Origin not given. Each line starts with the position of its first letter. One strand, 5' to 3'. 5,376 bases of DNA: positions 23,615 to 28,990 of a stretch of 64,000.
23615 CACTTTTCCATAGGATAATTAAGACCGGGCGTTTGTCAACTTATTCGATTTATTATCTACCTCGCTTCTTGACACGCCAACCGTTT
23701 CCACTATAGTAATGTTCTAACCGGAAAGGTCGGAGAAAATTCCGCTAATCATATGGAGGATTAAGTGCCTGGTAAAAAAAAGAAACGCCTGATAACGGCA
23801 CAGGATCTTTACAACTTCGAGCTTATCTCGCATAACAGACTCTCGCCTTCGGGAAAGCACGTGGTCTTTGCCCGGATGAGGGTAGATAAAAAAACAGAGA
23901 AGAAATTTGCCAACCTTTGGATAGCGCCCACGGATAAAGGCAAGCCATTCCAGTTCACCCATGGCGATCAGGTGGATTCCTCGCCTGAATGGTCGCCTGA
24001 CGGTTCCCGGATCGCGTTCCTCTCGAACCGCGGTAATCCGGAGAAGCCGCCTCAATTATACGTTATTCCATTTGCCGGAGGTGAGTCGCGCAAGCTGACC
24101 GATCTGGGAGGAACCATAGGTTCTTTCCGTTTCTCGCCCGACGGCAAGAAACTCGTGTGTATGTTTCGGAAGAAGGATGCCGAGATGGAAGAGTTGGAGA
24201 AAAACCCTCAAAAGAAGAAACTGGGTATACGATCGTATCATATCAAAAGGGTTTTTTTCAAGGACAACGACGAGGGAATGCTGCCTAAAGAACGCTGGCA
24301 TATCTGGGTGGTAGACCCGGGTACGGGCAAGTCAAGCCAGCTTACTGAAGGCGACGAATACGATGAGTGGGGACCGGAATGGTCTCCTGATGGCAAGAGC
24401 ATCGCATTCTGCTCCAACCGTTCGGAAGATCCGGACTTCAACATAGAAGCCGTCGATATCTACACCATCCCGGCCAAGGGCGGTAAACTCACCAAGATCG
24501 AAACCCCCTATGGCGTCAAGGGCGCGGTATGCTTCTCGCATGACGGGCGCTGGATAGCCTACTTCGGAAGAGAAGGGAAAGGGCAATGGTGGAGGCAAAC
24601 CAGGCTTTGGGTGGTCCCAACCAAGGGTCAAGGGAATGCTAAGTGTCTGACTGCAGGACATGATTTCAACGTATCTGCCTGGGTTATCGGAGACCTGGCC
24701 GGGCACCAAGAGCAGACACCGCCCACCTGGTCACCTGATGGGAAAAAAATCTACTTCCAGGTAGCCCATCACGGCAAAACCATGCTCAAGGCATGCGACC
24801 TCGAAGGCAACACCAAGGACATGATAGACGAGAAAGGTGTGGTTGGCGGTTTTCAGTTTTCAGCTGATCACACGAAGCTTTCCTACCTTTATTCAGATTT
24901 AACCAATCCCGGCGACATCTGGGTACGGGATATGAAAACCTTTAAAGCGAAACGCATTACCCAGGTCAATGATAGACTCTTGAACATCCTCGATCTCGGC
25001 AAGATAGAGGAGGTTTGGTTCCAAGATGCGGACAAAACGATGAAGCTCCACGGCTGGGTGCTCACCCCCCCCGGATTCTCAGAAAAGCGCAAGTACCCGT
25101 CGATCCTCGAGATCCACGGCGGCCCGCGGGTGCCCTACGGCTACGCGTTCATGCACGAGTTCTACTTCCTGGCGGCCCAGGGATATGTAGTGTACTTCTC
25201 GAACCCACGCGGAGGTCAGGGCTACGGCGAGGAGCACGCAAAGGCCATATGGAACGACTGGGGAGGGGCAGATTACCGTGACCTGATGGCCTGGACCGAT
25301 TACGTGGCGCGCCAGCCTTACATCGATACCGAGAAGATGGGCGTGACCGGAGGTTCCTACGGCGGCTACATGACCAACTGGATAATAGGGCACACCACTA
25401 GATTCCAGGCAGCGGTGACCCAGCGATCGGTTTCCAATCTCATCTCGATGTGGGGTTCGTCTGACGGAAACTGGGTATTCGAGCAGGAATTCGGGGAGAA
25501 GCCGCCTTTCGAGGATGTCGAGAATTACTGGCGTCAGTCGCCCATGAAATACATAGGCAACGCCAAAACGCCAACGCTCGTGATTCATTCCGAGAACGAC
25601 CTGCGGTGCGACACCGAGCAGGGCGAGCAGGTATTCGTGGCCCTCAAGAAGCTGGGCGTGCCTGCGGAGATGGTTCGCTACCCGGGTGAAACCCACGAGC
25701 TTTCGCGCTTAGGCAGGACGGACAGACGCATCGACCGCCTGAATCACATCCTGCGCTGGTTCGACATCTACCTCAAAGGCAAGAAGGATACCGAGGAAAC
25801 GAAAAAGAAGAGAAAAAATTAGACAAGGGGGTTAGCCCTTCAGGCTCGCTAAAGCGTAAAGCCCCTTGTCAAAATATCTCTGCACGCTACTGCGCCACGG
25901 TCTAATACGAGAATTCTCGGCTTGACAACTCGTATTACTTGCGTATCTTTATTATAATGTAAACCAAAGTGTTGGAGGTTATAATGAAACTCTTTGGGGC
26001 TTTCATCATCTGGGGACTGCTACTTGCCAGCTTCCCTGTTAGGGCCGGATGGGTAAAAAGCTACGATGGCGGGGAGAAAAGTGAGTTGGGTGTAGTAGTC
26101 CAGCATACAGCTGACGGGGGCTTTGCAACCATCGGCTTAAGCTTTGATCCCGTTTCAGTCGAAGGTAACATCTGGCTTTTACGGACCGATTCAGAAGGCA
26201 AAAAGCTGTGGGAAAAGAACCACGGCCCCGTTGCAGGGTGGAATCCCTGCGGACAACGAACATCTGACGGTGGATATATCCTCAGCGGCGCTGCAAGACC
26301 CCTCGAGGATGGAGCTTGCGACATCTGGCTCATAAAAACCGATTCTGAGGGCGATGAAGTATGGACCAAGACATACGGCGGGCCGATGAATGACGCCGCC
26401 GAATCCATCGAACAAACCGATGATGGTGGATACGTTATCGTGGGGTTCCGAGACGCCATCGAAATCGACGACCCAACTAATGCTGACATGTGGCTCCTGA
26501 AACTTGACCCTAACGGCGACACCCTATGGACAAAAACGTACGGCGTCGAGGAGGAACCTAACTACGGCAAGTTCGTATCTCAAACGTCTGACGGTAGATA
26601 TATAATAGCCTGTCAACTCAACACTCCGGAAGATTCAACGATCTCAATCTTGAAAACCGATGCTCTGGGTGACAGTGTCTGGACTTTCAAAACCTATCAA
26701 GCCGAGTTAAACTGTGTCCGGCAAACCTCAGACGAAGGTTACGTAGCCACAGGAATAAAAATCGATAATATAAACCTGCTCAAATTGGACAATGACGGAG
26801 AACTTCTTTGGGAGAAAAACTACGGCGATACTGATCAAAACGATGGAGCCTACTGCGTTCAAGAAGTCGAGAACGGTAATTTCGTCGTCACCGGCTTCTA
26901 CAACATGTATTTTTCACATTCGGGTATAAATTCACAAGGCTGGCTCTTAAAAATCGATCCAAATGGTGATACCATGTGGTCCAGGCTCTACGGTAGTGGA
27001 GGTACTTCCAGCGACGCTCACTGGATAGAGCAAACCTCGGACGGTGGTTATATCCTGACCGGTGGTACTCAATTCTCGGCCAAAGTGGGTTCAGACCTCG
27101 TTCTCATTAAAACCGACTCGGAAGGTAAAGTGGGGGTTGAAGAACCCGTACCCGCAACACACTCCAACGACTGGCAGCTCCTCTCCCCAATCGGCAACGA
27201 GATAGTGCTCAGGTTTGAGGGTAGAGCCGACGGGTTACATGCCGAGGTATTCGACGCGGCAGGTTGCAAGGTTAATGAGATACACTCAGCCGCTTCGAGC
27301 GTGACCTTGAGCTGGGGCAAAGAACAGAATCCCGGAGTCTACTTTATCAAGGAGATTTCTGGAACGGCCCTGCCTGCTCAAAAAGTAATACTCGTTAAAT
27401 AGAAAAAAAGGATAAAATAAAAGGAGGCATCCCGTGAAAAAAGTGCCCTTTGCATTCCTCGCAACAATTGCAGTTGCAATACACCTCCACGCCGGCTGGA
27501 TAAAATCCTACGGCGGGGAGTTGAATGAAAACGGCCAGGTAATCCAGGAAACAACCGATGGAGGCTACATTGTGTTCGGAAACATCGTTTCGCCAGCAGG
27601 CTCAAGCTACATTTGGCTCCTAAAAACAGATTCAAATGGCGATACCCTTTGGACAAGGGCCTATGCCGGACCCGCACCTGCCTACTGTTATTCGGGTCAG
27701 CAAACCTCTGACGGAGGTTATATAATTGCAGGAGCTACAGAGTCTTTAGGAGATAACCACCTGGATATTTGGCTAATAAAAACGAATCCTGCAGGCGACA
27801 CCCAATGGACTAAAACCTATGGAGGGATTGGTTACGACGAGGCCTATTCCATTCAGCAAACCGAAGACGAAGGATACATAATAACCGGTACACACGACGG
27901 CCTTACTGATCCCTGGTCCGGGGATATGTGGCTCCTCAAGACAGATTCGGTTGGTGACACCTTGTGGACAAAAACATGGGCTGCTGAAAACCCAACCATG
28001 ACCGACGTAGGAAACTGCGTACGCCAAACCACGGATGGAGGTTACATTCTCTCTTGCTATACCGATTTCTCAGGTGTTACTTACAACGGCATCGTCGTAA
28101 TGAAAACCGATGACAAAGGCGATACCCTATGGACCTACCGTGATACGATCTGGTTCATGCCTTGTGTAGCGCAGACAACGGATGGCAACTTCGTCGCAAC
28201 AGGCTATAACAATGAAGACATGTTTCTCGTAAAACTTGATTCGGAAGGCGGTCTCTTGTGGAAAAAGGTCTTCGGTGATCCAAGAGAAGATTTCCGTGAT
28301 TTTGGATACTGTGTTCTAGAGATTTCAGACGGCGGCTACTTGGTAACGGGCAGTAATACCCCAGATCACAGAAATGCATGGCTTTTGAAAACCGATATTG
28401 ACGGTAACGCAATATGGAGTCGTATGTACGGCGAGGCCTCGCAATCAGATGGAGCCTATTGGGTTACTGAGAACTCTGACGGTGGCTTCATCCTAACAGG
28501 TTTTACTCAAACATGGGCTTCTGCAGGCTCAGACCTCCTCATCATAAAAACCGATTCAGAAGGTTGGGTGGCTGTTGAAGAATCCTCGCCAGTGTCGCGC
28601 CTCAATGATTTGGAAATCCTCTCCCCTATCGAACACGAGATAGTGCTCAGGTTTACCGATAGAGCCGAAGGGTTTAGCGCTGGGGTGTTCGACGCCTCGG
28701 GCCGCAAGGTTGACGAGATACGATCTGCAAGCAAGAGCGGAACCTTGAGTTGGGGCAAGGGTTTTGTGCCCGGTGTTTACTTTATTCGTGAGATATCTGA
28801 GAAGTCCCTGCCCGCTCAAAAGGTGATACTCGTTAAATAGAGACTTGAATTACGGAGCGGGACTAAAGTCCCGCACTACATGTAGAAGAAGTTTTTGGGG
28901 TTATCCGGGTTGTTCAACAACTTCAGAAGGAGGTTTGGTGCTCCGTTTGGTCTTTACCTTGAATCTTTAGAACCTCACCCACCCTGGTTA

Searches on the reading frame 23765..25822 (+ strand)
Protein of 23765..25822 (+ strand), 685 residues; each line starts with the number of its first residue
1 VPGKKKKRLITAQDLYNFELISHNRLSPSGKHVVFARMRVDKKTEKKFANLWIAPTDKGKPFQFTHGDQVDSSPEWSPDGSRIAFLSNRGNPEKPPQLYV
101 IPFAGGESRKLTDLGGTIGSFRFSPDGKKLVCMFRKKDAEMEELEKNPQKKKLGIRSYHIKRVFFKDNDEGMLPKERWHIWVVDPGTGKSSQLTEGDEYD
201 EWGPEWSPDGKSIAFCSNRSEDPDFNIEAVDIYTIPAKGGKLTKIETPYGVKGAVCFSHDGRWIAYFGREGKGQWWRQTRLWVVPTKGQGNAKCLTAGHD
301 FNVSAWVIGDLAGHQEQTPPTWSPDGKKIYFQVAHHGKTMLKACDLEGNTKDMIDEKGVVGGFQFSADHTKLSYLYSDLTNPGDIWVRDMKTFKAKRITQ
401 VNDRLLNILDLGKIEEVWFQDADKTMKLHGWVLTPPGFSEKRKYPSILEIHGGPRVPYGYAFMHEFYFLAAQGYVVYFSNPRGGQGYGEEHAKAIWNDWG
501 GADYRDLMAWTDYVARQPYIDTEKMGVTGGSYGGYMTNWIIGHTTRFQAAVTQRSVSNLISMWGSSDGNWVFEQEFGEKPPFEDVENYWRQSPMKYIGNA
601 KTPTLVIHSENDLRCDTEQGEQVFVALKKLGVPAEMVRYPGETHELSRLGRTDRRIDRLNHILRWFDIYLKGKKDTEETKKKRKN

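Call 20: search_protein_families(library=pfam, proteins=[window:23765-25822:+], max_evalue=0.001)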
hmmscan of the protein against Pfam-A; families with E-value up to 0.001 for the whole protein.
window:23765-25822:+ (685 aa): 10 families
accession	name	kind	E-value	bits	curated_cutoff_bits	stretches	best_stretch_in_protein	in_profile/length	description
PF00326.27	Peptidase_S9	-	2.1e-54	184.7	22.6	1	461-672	2-212/213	Prolyl oligopeptidase family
PF07676.18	PD40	-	1.7e-28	98.4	20.9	3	203-224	13-35/38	WD40-like Beta Propeller Repeat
PF00930.27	DPPIV_N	-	1.9e-09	37.2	22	1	47-137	258-350/354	Dipeptidyl peptidase IV (DPP IV) N-terminal region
PF20434.5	BD-FAE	-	6.9e-07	29.4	26.8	1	441-623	10-211/215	BD-FAE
PF01738.24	DLH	-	2.1e-06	27.9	21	1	469-645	37-187/217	Dienelactone hydrolase family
PF25174.1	Beta-prop_THOC3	-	7.7e-06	25.5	305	0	121-284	8-164/272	THOC3 beta-propeller domain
PF00561.26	Abhydrolase_1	-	8.6e-05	22.7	25.8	0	446-555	2-102/245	alpha/beta hydrolase fold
PF12146.15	Hydrolase_4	-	0.00012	21.9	27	0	599-646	189-234/239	Serine aminopeptidase, S33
PF07859.19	Abhydrolase_3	-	0.00017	21.8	25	0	506-645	51-207/210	alpha/beta hydrolase fold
PF05448.18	AXE1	-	0.00022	20.5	21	0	413-526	55-179/321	Acetyl xylan esterase (AXE1)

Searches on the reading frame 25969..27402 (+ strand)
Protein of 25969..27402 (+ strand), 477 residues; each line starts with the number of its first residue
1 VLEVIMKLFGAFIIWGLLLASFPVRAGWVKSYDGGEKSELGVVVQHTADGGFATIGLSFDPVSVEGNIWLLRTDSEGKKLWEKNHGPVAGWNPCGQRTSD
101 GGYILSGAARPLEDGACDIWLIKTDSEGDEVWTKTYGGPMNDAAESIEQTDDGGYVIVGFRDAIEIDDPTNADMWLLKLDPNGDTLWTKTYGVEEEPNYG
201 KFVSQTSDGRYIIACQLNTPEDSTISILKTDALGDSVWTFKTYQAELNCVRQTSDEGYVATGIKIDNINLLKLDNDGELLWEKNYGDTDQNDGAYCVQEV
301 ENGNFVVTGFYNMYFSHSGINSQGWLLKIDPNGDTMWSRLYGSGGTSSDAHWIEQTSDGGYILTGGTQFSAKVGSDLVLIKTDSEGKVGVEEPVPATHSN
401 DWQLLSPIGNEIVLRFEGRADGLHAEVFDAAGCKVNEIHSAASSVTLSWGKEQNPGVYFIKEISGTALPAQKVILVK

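Call 20: search_protein_families(library=pfam, proteins=[window:25969-27402:+], max_evalue=0.001)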
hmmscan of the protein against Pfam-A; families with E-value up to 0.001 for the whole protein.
window:25969-27402:+ (477 aa): 2 families
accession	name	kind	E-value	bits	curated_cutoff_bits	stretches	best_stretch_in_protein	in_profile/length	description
PF09837.15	DUF2064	-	3e-05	24.3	25.8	0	147-163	92-108/120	Uncharacterized protein conserved in bacteria (DUF2064)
PF13360.13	PQQ_2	-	0.00014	22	27.6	0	231-394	9-146/233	Outer membrane protein assembly factor BamB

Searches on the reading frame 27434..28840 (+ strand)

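Call 20: search_protein_families(library=pfam, proteins=[window:27434-28840:+], max_evalue=0.001)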
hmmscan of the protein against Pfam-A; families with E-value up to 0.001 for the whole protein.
window:27434-28840:+ (468 aa): 0 families

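Call 81: search_protein_families(library=ncbifam, proteins=[window:27434-28840:+], max_evalue=0.00001)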
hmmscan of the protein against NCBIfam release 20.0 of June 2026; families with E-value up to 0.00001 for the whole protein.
window:27434-28840:+ (468 aa): 2 families
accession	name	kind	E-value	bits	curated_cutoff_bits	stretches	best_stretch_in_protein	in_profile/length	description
NF047494.1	Lepto_SBBP_lipo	equivalog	1.2e-10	40.7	400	0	246-377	145-291/466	SBBP repeat beta-propeller lipoprotein, LipL53 family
TIGR02608.1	delta_60_rpt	domain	4.5e-06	26.4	76.5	0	84-121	2-38/55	delta-60 repeat domain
